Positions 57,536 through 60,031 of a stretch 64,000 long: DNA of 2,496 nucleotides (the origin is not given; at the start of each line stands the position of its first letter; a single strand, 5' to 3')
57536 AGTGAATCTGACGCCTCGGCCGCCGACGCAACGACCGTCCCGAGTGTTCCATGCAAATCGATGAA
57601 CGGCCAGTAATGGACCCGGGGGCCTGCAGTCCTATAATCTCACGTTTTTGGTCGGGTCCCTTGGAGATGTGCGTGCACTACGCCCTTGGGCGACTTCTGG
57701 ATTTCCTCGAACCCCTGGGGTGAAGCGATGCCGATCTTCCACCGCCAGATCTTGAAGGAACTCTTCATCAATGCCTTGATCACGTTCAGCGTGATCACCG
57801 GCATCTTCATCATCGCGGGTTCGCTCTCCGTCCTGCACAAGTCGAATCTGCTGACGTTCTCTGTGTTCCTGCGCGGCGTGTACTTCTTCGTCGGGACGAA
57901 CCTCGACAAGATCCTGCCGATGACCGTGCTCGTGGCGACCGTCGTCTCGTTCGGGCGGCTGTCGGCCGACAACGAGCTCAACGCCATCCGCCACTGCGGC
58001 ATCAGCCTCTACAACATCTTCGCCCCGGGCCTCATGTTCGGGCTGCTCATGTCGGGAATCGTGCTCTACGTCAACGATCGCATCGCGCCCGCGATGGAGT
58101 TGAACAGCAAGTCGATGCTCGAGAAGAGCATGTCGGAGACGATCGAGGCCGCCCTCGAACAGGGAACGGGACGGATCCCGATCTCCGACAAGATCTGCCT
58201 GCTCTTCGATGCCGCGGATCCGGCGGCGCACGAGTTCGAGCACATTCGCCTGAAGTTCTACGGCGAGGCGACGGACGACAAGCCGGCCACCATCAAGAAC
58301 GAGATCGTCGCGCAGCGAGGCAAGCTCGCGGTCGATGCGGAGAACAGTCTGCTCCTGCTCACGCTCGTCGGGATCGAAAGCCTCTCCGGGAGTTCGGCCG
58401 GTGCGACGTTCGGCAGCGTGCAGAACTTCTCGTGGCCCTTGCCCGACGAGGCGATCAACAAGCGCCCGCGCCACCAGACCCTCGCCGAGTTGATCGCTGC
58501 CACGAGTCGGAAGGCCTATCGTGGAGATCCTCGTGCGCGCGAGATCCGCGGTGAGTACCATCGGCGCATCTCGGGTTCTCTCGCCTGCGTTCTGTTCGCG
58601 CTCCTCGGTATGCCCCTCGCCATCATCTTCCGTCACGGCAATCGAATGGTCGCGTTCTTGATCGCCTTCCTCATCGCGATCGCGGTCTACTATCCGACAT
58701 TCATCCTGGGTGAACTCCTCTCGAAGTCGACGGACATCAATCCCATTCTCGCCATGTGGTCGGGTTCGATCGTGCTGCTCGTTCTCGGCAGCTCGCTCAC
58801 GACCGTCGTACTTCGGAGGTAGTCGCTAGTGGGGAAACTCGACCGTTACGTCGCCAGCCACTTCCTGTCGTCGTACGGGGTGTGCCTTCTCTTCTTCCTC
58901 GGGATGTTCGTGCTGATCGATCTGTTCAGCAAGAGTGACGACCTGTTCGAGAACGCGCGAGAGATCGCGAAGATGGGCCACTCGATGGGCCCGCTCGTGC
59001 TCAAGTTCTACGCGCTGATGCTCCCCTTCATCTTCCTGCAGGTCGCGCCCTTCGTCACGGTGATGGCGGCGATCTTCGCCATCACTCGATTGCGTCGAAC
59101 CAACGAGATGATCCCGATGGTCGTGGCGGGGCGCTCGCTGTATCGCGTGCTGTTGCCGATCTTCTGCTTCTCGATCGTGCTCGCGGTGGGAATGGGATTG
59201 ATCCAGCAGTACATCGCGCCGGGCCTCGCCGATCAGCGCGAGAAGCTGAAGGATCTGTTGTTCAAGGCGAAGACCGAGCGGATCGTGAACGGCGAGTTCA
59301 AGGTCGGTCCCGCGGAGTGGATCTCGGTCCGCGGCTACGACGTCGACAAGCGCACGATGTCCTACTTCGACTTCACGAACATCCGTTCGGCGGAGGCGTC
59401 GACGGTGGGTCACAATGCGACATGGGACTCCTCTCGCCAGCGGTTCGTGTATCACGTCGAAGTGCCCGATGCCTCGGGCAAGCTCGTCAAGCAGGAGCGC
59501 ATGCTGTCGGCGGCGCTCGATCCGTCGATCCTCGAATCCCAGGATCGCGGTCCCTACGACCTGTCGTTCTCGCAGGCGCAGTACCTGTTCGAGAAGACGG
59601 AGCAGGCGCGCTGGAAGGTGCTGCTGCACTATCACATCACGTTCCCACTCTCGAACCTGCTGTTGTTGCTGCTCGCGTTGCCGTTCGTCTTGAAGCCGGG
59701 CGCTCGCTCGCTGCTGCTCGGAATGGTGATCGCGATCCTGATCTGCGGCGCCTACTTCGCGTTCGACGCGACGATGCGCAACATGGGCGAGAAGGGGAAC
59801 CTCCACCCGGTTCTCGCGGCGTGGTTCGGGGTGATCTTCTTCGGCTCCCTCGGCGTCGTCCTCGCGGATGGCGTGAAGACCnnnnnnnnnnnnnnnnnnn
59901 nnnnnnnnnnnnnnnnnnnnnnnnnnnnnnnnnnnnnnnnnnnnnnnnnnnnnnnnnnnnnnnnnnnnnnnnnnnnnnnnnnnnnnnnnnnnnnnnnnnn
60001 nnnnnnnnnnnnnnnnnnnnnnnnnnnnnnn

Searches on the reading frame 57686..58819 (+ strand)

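Call 114: search_protein_families(library=pfam, proteins=[window:57686-58819:+], max_evalue=0.001)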
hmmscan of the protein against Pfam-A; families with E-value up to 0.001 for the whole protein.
window:57686-58819:+ (378 aa): 1 family
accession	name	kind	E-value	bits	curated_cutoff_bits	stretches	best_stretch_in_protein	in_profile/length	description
PF03739.19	LptF_LptG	-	1.4e-48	166.2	27.9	1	20-371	1-350/353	Lipopolysaccharide export system permease LptF/LptG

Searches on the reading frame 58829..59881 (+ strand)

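Call 114: search_protein_families(library=pfam, proteins=[window:58829-59881:+], max_evalue=0.001)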
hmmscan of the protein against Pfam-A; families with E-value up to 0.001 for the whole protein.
window:58829-59881:+ (351 aa): 1 family
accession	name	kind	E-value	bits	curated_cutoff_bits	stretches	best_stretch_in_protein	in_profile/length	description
PF03739.19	LptF_LptG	-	2.2e-43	149.1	27.9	1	6-345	1-350/353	Lipopolysaccharide export system permease LptF/LptG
